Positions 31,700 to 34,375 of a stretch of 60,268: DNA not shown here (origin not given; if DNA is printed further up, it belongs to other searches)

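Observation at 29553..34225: Orphan VirB8-VirB9-VirB10-like secretion core with no ATPases, pilins or coupling protein nearby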

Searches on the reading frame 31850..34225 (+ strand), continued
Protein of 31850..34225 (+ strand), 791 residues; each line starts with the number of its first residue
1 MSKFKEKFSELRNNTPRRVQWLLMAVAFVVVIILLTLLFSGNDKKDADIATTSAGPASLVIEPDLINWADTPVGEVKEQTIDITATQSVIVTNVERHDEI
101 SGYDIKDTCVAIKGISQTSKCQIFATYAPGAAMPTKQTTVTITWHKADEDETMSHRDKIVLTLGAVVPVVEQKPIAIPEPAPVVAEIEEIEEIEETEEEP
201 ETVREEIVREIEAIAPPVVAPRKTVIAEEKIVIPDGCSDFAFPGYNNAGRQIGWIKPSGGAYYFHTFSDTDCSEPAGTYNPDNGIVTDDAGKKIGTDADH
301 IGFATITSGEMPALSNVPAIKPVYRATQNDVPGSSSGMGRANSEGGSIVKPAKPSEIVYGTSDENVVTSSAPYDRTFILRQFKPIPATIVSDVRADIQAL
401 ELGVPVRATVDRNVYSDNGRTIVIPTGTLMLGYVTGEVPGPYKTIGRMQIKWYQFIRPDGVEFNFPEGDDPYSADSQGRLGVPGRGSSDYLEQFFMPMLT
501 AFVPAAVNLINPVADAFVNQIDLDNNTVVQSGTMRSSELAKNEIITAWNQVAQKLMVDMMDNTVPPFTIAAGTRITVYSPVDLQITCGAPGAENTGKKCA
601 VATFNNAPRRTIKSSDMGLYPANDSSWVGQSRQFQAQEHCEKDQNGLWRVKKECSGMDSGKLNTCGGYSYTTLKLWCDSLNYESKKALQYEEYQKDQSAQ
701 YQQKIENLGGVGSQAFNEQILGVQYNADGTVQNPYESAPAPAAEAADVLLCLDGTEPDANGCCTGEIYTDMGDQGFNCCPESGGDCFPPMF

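Call 57: list_cluster_members(proteins=[P0256, P0254, P0255, P0265, P0267, P0268, P0288, P0300, P0317, P0323])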
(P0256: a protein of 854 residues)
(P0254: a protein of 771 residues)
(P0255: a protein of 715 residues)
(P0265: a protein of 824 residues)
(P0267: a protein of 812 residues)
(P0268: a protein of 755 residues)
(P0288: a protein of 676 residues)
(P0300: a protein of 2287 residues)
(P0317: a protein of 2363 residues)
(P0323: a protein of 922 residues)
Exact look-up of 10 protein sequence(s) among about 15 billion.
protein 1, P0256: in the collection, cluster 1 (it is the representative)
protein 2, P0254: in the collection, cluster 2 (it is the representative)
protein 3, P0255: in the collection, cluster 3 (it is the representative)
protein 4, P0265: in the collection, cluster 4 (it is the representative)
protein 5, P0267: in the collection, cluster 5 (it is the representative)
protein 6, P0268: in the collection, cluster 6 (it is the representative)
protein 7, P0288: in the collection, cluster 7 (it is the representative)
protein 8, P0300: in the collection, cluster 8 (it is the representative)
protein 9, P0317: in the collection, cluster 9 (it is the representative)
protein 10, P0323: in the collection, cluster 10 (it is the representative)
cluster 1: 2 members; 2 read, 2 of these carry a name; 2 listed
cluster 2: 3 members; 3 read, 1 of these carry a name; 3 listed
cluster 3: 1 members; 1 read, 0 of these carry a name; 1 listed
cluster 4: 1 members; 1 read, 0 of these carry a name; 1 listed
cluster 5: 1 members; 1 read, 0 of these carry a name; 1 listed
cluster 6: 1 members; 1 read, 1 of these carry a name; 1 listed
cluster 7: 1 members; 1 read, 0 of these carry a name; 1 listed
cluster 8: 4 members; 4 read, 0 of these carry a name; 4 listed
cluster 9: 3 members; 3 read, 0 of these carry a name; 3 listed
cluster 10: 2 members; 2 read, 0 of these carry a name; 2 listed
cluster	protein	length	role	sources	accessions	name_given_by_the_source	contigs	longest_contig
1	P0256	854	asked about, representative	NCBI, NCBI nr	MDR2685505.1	MAG: hypothetical protein LBB23_01880 [Rickettsiales bacterium] | hypothetical protein [Rickettsiales bacterium]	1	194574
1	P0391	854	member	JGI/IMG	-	type IV secretory pathway VirB10-like protein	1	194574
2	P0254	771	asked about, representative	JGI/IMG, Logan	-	-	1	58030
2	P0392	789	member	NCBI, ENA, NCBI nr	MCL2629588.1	MAG: hypothetical protein FWD33_02785 [Alphaproteobacteria bacterium] | hypothetical protein [Alphaproteobacteria bacterium]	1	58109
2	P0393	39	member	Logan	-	-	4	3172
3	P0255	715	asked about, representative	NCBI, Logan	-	-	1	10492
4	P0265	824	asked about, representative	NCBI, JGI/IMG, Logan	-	-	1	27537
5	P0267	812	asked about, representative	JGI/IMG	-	-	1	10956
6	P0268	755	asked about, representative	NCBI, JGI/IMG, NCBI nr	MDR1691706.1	MAG: TrbI/VirB10 family protein [Rickettsiales bacterium] | type IV secretory pathway VirB10-like protein | TrbI/VirB10 family protein [Rickettsiales bacterium]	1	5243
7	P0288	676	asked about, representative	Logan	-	-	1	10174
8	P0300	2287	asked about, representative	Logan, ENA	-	-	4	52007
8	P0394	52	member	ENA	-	-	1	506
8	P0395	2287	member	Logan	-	-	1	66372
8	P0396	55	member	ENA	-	-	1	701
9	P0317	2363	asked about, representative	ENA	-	-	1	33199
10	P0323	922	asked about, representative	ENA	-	-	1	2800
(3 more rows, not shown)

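Call 59: find_related_loci(query=A5, collection=metagenome_contigs, flank=10000)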
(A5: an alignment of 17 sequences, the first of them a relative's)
Query A5 (824 aa) in metagenome_contigs; peptide patterns used: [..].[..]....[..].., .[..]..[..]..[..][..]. (x = any residue, [..] = any of these).
600 stretches matched a pattern (row limit reached: there are more); 114 encode a relative of the query (tblastn E <= 1e-3); the best 80 are kept; 80 distinct loci.
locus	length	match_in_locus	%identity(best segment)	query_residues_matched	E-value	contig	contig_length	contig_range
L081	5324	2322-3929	33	145-699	5e-75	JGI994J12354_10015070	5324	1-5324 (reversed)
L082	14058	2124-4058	30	85-707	9e-74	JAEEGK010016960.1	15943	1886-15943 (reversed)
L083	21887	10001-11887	31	118-749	2e-73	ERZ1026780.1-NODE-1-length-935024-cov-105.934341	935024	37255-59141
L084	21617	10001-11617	32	176-703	2e-73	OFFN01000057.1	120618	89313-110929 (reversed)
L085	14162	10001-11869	31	118-739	4e-73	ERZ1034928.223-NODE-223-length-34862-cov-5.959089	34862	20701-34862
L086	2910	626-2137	34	180-699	4e-73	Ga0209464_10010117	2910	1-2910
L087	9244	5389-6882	34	217-703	1e-70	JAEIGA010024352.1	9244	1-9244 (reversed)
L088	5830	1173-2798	32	153-706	2e-70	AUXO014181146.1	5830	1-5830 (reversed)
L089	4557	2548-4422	30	110-710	4e-70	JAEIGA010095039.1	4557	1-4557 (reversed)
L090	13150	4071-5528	34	217-702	7e-70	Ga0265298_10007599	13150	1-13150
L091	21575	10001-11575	32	146-703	7e-69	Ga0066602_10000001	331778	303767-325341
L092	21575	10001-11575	32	146-703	7e-69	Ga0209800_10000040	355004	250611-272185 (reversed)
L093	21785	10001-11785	30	118-720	2e-68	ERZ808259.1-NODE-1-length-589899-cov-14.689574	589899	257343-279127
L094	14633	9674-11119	33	217-702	1e-67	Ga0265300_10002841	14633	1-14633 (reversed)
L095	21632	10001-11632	31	170-699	1e-67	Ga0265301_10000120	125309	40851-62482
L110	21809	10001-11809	29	107-699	3e-65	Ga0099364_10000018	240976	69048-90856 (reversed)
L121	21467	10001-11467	33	224-699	3e-68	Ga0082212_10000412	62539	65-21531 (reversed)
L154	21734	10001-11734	28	118-701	4e-60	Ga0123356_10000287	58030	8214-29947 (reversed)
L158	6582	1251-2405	32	309-699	1e-59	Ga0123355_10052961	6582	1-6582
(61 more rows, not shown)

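Call 62: search_protein_families(library=pfam, proteins=[L154:5238-7541:+, L110:4570-7488:+, L154:12564-14426:+, L110:12658-14214:+, L091:12225-13955:+, L091:13959-14675:+, L121:12299-13933:+, L158:3167-4789:+, L082:5622-6998:-, L154:410-2497:+], max_evalue=0.001)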
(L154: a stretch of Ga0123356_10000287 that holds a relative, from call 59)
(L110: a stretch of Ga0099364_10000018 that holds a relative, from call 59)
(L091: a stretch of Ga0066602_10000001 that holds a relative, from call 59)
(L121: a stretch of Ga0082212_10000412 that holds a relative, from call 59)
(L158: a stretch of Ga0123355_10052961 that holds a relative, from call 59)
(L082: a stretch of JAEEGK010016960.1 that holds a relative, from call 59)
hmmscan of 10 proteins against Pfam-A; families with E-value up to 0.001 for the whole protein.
L154:5238-7541:+ (767 aa): 0 families

L110:4570-7488:+ (972 aa): 0 families

L154:12564-14426:+ (620 aa): 2 families
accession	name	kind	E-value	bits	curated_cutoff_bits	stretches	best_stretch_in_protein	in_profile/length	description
PF00912.28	Transgly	-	1.3e-59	201.1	27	1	103-268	12-177/178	Transglycosylase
PF00905.27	Transpeptidase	-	1.9e-24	86.8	22.1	1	356-619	1-298/299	Penicillin binding protein transpeptidase domain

L110:12658-14214:+ (518 aa): 10 families
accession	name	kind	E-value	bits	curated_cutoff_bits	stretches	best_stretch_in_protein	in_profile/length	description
PF13177.12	DNA_pol3_delta2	-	4.9e-43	147.3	27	1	23-180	2-158/161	DNA polymerase III, delta subunit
PF12169.13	DNA_pol3_gamma3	-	2e-28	99.4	24.4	1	236-379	1-142/143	DNA polymerase III subunits gamma and tau domain III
PF22608.2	DNAX_ATPase_lid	-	5.5e-17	61.7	27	1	188-234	3-49/49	DNA polymerase III clamp loader subunit, ATPase lid domain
PF00004.35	AAA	-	1.9e-12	48.2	21.2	1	44-177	2-126/131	ATPase family associated with various cellular activities (AAA)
PF12362.13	DUF3646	-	3.1e-10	40.7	30.2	1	412-516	2-113/114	DNA polymerase III gamma and tau subunits C terminal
PF13604.12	AAA_30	-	7e-07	29.6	27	1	43-157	21-122/191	AAA domain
PF13401.12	AAA_22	-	1.7e-06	28.8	27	1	43-164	8-127/130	AAA domain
PF13245.12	AAA_19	-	8e-06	26.5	25.1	1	33-157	4-123/134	AAA domain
PF07728.20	AAA_5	-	8.7e-05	23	22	0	116-153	65-96/139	AAA domain (dynein-related subfamily)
PF05496.18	RuvB_N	-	0.00048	20.4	27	0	13-83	2-74/159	Holliday junction DNA helicase RuvB P-loop domain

L091:12225-13955:+ (576 aa): 1 family
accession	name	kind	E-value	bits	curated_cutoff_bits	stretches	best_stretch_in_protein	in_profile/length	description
PF03153.18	TFIIA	-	0.00055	20.5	36.2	1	133-258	149-279/415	Transcription factor IIA, alpha/beta subunit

L091:13959-14675:+ (238 aa): 0 families

L121:12299-13933:+ (544 aa): 10 families
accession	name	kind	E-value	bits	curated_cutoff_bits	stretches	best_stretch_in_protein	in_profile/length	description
PF13177.12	DNA_pol3_delta2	-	1.4e-45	155.6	27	1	35-191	2-157/161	DNA polymerase III, delta subunit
PF12169.13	DNA_pol3_gamma3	-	1.1e-27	96.9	24.4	1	248-390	1-141/143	DNA polymerase III subunits gamma and tau domain III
PF22608.2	DNAX_ATPase_lid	-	7.4e-16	58.1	27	1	200-246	3-49/49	DNA polymerase III clamp loader subunit, ATPase lid domain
PF12362.13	DUF3646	-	3.9e-14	53.3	30.2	1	438-541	2-112/114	DNA polymerase III gamma and tau subunits C terminal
PF00004.35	AAA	-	7.8e-13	49.5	21.2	1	56-188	2-125/131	ATPase family associated with various cellular activities (AAA)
PF13401.12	AAA_22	-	2.4e-07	31.5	27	1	55-176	8-127/130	AAA domain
PF13604.12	AAA_30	-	5.5e-07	29.9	27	1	55-169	21-122/191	AAA domain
PF07728.20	AAA_5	-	1.1e-05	26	22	1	56-165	3-96/139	AAA domain (dynein-related subfamily)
PF13245.12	AAA_19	-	3e-05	24.6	25.1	1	45-169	4-123/134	AAA domain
PF05496.18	RuvB_N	-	7.5e-05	23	27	0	25-89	2-68/159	Holliday junction DNA helicase RuvB P-loop domain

L158:3167-4789:+ (540 aa): 8 families
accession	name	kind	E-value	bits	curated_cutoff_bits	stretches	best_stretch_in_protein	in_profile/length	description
PF13177.12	DNA_pol3_delta2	-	3.2e-39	134.9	27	1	41-199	2-159/161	DNA polymerase III, delta subunit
PF12169.13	DNA_pol3_gamma3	-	3.1e-27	95.5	24.4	1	254-390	1-135/143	DNA polymerase III subunits gamma and tau domain III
PF22608.2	DNAX_ATPase_lid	-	2.5e-15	56.4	27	1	206-252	3-49/49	DNA polymerase III clamp loader subunit, ATPase lid domain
PF12362.13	DUF3646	-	3.1e-11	44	30.2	1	436-539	2-112/114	DNA polymerase III gamma and tau subunits C terminal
PF00004.35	AAA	-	4e-11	43.9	21.2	1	62-194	2-125/131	ATPase family associated with various cellular activities (AAA)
PF13604.12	AAA_30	-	2.1e-05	24.8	27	1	61-168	21-115/191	AAA domain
PF07728.20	AAA_5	-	3.2e-05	24.4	22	1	61-169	2-94/139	AAA domain (dynein-related subfamily)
PF13401.12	AAA_22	-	4e-05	24.4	27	1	62-178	9-122/130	AAA domain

L082:5622-6998:- (458 aa): 3 families
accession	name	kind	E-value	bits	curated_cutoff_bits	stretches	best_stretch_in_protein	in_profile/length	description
PF04055.27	Radical_SAM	-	2.2e-27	96.7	29.5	1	169-341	1-164/166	Radical SAM superfamily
PF00919.26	UPF0004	-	2.7e-26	91.9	27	1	5-104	2-97/98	Uncharacterized protein family UPF0004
PF01938.26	TRAM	-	4.9e-05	23.5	21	1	396-457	1-60/61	TRAM domain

L154:410-2497:+ (695 aa): 25 families
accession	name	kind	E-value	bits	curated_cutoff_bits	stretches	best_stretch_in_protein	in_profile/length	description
PF07724.20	AAA_2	-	8.1e-68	228.1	27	1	441-599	1-166/166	AAA domain (Cdc48 subfamily)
PF17871.7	AAA_lid_9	-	3e-36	123.9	22.8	1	191-292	1-102/104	AAA lid domain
PF10431.15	ClpB_D2-small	-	5.1e-26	91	21.9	1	605-681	1-77/81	C-terminal, D2-small domain, of ClpB protein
PF00004.35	AAA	-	4.2e-24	85.9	21.2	2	52-163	2-108/131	ATPase family associated with various cellular activities (AAA)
PF07728.20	AAA_5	-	1.8e-20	73.8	22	1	446-566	2-124/139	AAA domain (dynein-related subfamily)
PF13191.12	AAA_16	-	5.3e-11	43.7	32.6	1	29-77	2-60/167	AAA ATPase domain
PF13401.12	AAA_22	-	1.8e-10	41.7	27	1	442-541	4-110/130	AAA domain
PF12775.13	AAA_7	-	6.4e-08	32.8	25.8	0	445-494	35-84/181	P-loop containing dynein motor region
PF20030.5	bpMoxR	-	1.2e-07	31.4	27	0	446-564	34-145/205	MoxR domain in the MoxR-vWA-beta-propeller ternary systems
PF00158.32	Sigma54_activat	-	3.3e-07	30.6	20.2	1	444-563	23-142/168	Sigma-54 interaction domain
PF05621.17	TniB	-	5.9e-07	29.5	22.4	1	71-187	71-184/189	Bacterial TniB protein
PF01637.24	ATPase_2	-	6.2e-07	29.9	33.2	0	103-139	93-129/225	ATPase domain predominantly from Archaea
PF13173.12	AAA_14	-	6.1e-06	26.7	27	0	448-542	7-88/129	AAA domain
PF01078.27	Mg_chelatase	-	1.1e-05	25.4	20.3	0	446-474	25-54/207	Magnesium chelatase, subunit ChlI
PF20720.3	nSTAND3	-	3.2e-05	24.1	27.2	0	35-74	6-43/155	Novel STAND NTPase 3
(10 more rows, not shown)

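Call 66: search_protein_families(library=pfam, proteins=[P0300, P0317, P0323, P0265, P0288], max_evalue=0.001)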
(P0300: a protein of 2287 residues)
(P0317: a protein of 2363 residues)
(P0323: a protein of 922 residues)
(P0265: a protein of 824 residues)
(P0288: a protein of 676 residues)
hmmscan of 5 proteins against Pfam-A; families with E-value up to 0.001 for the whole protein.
P0300 (2287 aa): 5 families
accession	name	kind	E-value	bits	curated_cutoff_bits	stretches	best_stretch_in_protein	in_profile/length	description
PF21785.3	Bflower_2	-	1.4e-87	289.4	38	11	664-747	26-96/112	5-fold beta-flower protein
PF03743.19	TrbI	-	2e-29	103.3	35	1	1977-2169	2-188/188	Bacterial conjugation TrbI-like protein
PF21784.3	Bflower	-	5.8e-28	98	25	2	749-808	5-63/116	4-fold beta flower protein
PF12396.14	DUF3659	-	2.1e-20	72.8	24.8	0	895-947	7-55/61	Protein of unknown function (DUF3659)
PF05593.20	RHS_repeat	-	1.5e-06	28.9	22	0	781-813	1-37/38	RHS Repeat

P0317 (2363 aa): 4 families
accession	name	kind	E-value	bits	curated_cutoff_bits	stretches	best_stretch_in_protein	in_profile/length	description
PF21785.3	Bflower_2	-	2.8e-91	301.4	38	10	569-655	12-93/112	5-fold beta-flower protein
PF03743.19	TrbI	-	2.1e-30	106.4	35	1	2046-2238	2-188/188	Bacterial conjugation TrbI-like protein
PF12396.14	DUF3659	-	4.3e-27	94.2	24.8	2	1824-1875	10-57/61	Protein of unknown function (DUF3659)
PF21784.3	Bflower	-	2e-21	77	25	2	1828-1874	3-48/116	4-fold beta flower protein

P0323 (922 aa): 4 families
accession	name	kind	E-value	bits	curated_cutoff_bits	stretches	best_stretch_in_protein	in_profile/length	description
PF03743.19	TrbI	-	1.6e-32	113.3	35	1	591-784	2-188/188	Bacterial conjugation TrbI-like protein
PF21785.3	Bflower_2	-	8.4e-31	106.6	38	3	363-446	23-102/112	5-fold beta-flower protein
PF12396.14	DUF3659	-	2.5e-10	40.5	24.8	0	306-355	11-56/61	Protein of unknown function (DUF3659)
PF21784.3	Bflower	-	0.00022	22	25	0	289-339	17-65/116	4-fold beta flower protein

P0265 (824 aa): 1 family
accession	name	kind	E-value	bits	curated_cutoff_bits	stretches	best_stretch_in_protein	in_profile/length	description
PF03743.19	TrbI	-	1.9e-20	73.9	35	1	517-698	23-187/188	Bacterial conjugation TrbI-like protein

P0288 (676 aa): 2 families
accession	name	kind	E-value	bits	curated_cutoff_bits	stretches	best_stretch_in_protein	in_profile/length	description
PF03743.19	TrbI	-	4.9e-15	56.3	35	1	428-661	2-187/188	Bacterial conjugation TrbI-like protein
PF15780.11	ASH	-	0.0005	20.6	27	0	77-158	10-87/98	Abnormal spindle-like microcephaly-assoc'd, ASPM-SPD-2-Hydin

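Call 67: find_homologous_proteins(query=P0300)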
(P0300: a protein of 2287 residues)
Query P0300 (2287 aa): 265 proteins with E <= 0.001 among 8000 candidates; the best 120 are listed.
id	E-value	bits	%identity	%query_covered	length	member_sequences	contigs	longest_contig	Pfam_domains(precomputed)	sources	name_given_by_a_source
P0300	0.0e+0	5034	100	100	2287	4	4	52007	PF21784.4,PF05593.20,PF12396.15,PF21785.4,PF03743.20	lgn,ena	-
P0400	0.0e+0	4432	86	100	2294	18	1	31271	PF21784.4,PF05593.20,PF12396.15,PF21785.4,PF03743.20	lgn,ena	-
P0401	0.0e+0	3300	58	100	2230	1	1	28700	PF21784.4,PF12396.15,PF21785.4,PF03743.20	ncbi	-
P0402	0.0e+0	3176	58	100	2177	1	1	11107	PF21784.4,PF12396.15,PF21785.4,PF03743.20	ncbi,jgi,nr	ncbi:MAG: hypothetical protein LBU87_01335 [Lactobacillales bacterium]|jgi:type IV secretory pathway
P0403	0.0e+0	2753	49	86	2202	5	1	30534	PF21784.4,PF12396.15,PF21785.4,PF03743.20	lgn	-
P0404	0.0e+0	2635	51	100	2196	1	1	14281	PF21784.4,PF21785.4,PF03743.20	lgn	-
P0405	0.0e+0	2579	38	100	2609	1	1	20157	PF21784.4,PF12396.15,PF21785.4,PF03743.20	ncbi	-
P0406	0.0e+0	2574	46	84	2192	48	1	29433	PF21784.4,PF21785.4,PF03743.20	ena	-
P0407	0.0e+0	2557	50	100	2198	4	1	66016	PF21784.4,PF12396.15,PF21785.4,PF03743.20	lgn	-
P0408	0.0e+0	2555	42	100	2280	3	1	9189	PF21784.4,PF12396.15,PF21785.4,PF03743.20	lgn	-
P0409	0.0e+0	2551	47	100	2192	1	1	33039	PF21784.4,PF12396.15,PF21785.4,PF03743.20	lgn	-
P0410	0.0e+0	2532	46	99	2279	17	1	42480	PF21784.4,PF12396.15,PF21785.4,PF03743.20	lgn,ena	-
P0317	0.0e+0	2530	41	100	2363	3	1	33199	PF21784.4,PF12396.15,PF21785.4,PF03743.20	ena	-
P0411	0.0e+0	2525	45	100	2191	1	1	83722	PF21784.4,PF21785.4,PF03743.20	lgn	-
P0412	0.0e+0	2521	47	85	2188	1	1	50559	PF21784.4,PF12396.15,PF21785.4,PF03743.20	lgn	-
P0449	0.0e+0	2178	42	100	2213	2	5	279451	PF21784.4,PF12396.15,PF21785.4,PF03743.20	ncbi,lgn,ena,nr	ncbi:MAG: DUF3659 domain-containing protein [Alphaproteobacteria bacterium]|nr:DUF3659 domain-contai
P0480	0.0e+0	1617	33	100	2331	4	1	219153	PF21784.4,PF05593.20,PF12396.15,PF21785.4,PF03743.20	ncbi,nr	ncbi:MAG: hypothetical protein J6Y03_00245 [Alphaproteobacteria bacterium]|nr:hypothetical protein [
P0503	0.0e+0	1483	34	83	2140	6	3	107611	PF21784.4,PF21785.4,PF03743.20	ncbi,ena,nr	ncbi:MAG: TrbI/VirB10 family protein [Alphaproteobacteria bacterium]|nr:TrbI/VirB10 family protein [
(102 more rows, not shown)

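Call 68: find_encoding_contigs(protein=P0449, flank=10000, max_places=2)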
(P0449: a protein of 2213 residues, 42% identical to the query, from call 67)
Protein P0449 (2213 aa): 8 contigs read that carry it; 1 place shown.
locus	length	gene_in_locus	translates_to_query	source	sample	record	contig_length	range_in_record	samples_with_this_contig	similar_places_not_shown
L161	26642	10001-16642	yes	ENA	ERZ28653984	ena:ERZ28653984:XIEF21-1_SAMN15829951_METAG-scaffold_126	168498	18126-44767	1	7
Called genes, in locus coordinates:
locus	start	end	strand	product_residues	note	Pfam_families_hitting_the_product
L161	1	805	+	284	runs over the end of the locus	PF00763:THF_DHG_CYH, PF02882:THF_DHG_CYH_C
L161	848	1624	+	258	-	PF07195:FliD_C (weak)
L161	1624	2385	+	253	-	-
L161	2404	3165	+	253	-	-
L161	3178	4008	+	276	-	-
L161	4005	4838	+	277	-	-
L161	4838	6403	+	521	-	-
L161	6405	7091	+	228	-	PF04335:VirB8 (weak)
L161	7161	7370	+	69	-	-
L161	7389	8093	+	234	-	PF04335:VirB8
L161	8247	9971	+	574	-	PF03524:CagX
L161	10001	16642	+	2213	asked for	PF21784:Bflower (faint), PF21785:Bflower_2 (weak), PF12396:DUF3659 (weak), PF03743:TrbI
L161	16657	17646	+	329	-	PF00437:T2SSE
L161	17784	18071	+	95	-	-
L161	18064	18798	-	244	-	PF08534:Redoxin, PF00578:AhpC-TSA, PF10417:1-cysPrx_C (weak)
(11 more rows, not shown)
